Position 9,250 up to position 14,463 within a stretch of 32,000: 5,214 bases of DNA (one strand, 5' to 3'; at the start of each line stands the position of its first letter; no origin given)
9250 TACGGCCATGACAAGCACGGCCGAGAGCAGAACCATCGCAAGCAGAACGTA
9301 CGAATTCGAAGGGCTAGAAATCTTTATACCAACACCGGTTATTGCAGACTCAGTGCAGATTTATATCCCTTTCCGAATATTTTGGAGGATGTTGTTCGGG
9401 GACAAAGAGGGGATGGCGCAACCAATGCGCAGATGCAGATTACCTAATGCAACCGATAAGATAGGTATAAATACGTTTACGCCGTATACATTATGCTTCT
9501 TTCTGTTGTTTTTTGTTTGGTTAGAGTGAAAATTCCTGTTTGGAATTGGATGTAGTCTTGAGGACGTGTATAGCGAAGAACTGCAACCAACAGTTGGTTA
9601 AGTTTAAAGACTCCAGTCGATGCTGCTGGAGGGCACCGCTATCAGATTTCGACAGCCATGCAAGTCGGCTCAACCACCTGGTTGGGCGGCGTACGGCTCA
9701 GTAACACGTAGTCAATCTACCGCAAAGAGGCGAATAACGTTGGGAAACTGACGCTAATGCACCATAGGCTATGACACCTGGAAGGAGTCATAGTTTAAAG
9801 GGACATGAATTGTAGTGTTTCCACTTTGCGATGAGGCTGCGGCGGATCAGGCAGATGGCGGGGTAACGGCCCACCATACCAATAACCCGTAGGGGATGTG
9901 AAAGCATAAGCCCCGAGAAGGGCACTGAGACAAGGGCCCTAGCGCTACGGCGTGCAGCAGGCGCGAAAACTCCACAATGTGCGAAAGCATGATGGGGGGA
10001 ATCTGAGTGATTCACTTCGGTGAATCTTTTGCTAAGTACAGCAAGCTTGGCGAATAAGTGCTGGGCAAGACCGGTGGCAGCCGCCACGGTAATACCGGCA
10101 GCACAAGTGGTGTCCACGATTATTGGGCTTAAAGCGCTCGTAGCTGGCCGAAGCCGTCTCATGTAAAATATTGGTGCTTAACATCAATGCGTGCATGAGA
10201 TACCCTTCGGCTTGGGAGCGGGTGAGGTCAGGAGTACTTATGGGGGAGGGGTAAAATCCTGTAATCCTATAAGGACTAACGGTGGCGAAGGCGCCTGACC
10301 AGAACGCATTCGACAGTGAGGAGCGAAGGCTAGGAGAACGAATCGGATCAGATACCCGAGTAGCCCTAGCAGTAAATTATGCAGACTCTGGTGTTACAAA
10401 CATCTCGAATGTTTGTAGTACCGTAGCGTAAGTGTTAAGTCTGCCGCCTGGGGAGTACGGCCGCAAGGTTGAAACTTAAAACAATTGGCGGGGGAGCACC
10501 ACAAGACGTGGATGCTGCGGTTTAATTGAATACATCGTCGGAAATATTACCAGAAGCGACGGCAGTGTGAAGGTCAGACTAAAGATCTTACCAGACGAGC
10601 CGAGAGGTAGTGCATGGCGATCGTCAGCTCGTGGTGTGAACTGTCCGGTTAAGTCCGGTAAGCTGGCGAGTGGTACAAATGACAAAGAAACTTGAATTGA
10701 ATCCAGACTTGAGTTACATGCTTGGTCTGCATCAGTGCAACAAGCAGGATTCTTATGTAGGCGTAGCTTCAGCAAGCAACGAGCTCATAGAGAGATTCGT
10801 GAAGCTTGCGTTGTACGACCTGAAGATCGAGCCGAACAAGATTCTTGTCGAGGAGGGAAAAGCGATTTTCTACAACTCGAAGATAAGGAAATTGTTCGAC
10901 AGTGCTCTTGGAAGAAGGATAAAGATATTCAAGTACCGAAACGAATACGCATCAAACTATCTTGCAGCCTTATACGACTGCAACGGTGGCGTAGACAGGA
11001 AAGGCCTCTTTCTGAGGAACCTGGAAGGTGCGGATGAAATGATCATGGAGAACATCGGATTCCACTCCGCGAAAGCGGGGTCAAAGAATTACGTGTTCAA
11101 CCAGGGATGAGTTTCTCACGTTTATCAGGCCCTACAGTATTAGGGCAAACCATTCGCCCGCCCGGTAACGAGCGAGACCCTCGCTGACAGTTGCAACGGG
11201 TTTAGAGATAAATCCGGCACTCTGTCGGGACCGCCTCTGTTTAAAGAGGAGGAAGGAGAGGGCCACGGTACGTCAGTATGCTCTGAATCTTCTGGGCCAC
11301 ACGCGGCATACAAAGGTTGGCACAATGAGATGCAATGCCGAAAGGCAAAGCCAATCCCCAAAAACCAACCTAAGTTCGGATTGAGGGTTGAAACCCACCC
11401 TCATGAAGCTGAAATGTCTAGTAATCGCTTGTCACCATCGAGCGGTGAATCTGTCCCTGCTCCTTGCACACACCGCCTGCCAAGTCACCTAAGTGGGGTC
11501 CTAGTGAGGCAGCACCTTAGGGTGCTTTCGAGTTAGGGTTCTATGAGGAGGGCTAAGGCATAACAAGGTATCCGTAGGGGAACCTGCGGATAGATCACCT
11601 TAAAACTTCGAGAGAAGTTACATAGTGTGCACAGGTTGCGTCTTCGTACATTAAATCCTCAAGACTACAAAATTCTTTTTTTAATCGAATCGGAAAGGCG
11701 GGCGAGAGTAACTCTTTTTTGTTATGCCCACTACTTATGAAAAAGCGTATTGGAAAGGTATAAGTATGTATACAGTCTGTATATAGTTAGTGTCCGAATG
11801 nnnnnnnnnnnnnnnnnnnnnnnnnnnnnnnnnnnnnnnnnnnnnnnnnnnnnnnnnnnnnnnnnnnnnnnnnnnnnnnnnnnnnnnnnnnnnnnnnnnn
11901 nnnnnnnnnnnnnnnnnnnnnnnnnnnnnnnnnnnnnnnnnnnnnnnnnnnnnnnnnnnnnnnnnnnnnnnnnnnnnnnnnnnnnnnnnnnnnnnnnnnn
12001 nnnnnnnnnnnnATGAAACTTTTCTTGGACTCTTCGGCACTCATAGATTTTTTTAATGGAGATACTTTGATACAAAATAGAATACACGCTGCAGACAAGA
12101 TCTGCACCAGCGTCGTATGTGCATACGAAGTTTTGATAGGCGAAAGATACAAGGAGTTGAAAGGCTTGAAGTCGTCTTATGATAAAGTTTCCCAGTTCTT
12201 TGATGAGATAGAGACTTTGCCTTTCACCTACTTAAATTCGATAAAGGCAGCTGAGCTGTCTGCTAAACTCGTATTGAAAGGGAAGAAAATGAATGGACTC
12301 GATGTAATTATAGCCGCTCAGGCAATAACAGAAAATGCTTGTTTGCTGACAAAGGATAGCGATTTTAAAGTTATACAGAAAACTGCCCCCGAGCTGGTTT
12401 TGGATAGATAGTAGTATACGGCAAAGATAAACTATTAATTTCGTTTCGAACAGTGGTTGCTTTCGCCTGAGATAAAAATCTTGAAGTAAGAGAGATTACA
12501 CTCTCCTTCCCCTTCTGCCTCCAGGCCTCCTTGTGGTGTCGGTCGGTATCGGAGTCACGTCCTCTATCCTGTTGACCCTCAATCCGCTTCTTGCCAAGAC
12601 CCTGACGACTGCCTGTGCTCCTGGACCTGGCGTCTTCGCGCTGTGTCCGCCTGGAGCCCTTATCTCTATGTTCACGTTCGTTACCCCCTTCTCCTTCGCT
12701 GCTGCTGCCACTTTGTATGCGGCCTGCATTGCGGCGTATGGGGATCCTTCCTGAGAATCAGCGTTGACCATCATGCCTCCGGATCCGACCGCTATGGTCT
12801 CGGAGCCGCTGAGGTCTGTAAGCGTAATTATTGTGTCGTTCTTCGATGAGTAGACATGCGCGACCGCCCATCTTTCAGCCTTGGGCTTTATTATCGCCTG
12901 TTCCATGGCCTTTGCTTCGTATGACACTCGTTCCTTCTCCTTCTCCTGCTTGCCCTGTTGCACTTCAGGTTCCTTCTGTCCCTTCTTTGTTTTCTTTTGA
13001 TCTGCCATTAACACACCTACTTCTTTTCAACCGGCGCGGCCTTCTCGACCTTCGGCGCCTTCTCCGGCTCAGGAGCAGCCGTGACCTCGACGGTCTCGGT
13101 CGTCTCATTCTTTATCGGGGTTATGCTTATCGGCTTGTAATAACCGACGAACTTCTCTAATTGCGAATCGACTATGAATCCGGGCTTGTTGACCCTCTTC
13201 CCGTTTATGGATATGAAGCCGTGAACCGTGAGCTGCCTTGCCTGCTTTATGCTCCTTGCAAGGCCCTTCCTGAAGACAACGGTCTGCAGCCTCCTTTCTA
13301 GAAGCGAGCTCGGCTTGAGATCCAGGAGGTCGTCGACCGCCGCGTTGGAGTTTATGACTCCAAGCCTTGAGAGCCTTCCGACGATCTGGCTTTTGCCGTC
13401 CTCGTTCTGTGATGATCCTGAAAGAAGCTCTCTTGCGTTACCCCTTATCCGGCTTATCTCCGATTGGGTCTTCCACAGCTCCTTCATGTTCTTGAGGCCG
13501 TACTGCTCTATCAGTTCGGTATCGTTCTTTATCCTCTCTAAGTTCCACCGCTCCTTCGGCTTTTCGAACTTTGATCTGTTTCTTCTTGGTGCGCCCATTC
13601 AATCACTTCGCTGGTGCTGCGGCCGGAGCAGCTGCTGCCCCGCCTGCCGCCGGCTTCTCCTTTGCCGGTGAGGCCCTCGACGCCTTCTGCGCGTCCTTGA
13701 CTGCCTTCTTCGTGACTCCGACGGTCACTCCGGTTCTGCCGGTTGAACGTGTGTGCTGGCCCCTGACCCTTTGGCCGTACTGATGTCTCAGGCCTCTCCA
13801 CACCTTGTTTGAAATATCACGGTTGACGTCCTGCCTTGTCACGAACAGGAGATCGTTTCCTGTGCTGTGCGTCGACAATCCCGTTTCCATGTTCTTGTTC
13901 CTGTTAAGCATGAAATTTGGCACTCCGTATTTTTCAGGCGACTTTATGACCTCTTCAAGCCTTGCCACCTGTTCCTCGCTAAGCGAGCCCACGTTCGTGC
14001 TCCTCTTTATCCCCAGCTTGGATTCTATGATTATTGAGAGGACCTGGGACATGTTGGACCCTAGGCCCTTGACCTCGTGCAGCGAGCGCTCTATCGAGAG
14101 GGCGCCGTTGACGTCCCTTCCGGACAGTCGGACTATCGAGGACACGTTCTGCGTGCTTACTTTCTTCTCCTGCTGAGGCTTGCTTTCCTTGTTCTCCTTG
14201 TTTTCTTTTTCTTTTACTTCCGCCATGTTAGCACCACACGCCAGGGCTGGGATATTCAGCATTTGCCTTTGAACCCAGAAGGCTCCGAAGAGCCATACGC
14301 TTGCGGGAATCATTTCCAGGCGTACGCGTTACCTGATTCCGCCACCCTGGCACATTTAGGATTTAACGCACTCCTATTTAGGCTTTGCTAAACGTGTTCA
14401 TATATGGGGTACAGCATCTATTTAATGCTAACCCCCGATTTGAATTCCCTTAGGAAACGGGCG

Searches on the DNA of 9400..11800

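Call 66: search_rna_families(source=window, start=9400, end=11800, threshold=gathering, show_alignments=1)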
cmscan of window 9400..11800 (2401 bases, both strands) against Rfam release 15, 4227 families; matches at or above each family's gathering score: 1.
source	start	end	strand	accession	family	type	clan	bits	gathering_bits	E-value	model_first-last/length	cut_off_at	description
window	9610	11603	+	RF01959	SSU_rRNA_archaea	Gene; rRNA;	CL00111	1314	50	0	1-1478/1478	no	Archaeal small subunit ribosomal RNA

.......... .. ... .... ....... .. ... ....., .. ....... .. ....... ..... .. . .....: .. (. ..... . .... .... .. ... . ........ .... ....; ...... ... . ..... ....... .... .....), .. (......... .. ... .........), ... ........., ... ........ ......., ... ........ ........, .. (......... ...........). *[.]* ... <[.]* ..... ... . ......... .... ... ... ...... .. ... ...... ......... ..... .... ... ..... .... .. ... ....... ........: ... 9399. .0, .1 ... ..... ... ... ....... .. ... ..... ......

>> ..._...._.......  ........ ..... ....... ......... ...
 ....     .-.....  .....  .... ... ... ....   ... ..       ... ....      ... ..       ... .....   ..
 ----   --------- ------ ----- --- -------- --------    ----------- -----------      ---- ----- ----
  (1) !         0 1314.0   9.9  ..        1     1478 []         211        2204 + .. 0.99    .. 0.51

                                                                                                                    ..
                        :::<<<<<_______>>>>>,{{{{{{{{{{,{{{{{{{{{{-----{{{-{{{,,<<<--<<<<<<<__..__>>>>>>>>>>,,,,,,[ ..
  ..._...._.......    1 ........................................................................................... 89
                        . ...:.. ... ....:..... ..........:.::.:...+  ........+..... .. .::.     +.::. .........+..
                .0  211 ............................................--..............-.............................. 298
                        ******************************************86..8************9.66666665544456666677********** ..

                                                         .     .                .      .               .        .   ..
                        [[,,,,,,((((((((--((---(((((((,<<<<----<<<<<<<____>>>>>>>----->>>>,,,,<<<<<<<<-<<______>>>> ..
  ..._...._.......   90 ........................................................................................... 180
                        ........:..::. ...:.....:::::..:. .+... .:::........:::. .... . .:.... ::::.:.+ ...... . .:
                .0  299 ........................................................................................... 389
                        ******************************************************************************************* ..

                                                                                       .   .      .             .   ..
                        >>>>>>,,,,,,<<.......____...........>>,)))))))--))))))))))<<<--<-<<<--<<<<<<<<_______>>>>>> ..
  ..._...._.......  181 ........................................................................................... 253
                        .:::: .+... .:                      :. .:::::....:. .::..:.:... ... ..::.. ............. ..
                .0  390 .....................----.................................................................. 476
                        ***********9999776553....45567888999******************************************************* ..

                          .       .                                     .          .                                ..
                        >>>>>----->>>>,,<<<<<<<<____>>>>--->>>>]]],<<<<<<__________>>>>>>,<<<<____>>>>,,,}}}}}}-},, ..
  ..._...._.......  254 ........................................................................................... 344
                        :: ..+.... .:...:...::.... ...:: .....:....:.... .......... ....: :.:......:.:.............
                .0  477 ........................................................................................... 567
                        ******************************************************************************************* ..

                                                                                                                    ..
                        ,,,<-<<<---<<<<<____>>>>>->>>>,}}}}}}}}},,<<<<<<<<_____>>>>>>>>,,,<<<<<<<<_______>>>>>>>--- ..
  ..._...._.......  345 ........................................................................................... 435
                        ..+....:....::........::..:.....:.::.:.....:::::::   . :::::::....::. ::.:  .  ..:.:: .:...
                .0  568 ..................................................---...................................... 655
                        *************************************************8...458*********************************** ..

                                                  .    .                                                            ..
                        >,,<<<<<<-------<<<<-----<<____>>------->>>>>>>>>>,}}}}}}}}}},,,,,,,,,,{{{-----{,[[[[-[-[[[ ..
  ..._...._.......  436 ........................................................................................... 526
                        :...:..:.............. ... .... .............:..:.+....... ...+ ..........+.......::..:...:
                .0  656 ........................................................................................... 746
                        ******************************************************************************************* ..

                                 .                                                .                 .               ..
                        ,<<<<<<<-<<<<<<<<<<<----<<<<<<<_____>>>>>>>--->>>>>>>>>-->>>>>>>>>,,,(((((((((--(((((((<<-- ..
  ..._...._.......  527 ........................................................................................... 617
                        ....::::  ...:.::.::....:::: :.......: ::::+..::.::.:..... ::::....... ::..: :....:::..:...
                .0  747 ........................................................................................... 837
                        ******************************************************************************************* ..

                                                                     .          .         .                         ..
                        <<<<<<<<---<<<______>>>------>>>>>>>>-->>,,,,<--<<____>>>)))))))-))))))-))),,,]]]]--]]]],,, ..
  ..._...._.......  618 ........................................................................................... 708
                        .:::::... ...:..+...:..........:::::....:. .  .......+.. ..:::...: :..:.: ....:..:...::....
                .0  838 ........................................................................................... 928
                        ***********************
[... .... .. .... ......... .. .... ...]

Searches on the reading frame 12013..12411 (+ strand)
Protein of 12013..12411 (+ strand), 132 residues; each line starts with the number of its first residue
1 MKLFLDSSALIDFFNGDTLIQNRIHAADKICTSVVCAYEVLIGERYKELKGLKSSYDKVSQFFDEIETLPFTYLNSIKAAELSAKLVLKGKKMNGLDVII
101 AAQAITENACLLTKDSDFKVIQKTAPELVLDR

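Call 24: search_protein_families(library=pfam, proteins=[window:12013-12411:+], max_evalue=0.001)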
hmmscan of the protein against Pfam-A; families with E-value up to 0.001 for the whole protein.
window:12013-12411:+ (132 aa): 1 family
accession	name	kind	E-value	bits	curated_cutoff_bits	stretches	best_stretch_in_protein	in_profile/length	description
PF01850.27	PIN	-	2.6e-13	51.1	23.6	1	4-122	2-118/120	PIN domain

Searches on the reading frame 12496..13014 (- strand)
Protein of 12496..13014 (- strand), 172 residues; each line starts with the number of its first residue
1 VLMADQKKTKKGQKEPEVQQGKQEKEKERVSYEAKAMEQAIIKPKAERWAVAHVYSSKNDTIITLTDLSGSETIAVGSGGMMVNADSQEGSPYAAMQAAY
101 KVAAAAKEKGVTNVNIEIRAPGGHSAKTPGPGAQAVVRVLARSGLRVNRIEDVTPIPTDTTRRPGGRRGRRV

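Call 24: search_protein_families(library=pfam, proteins=[window:12496-13014:-], max_evalue=0.001)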
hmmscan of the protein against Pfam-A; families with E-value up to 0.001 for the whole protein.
window:12496-13014:- (172 aa): 1 family
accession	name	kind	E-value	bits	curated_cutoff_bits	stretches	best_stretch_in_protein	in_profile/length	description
PF00411.24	Ribosomal_S11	-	1.6e-38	131.9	25.1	1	51-168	2-110/110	Ribosomal protein S11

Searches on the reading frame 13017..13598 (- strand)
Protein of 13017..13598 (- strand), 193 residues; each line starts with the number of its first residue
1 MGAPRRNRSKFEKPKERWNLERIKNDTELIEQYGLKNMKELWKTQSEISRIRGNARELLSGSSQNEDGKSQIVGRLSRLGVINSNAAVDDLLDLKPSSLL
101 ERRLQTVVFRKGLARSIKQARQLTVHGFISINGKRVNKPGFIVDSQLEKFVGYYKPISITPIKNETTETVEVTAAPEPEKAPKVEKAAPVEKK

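Call 24: search_protein_families(library=pfam, proteins=[window:13017-13598:-], max_evalue=0.001)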
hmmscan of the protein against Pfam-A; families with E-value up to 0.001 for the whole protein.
window:13017-13598:- (193 aa): 2 families
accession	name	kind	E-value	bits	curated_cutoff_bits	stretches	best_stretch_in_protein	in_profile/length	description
PF01479.30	S4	-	5.7e-14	52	22.8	1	102-145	1-44/48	S4 domain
PF22421.1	SYY_C-terminal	-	0.00019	21.7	27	1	102-146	19-63/83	Tyrosine--tRNA ligase SYY-like C-terminal domain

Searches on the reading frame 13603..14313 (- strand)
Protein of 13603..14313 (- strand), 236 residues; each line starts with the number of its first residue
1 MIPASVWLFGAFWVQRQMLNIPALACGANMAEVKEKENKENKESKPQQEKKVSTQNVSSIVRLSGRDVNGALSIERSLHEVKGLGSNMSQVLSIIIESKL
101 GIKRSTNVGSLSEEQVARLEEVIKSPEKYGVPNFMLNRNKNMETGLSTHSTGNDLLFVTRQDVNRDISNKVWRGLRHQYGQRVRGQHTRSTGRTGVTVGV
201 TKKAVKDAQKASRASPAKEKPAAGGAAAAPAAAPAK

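Call 24: search_protein_families(library=pfam, proteins=[window:13603-14313:-], max_evalue=0.001)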
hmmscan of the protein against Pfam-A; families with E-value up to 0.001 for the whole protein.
window:13603-14313:- (236 aa): 1 family
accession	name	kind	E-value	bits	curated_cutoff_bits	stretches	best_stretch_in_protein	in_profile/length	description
PF00416.27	Ribosomal_S13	-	1.3e-31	110.1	31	1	62-194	1-128/128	Ribosomal protein S13/S18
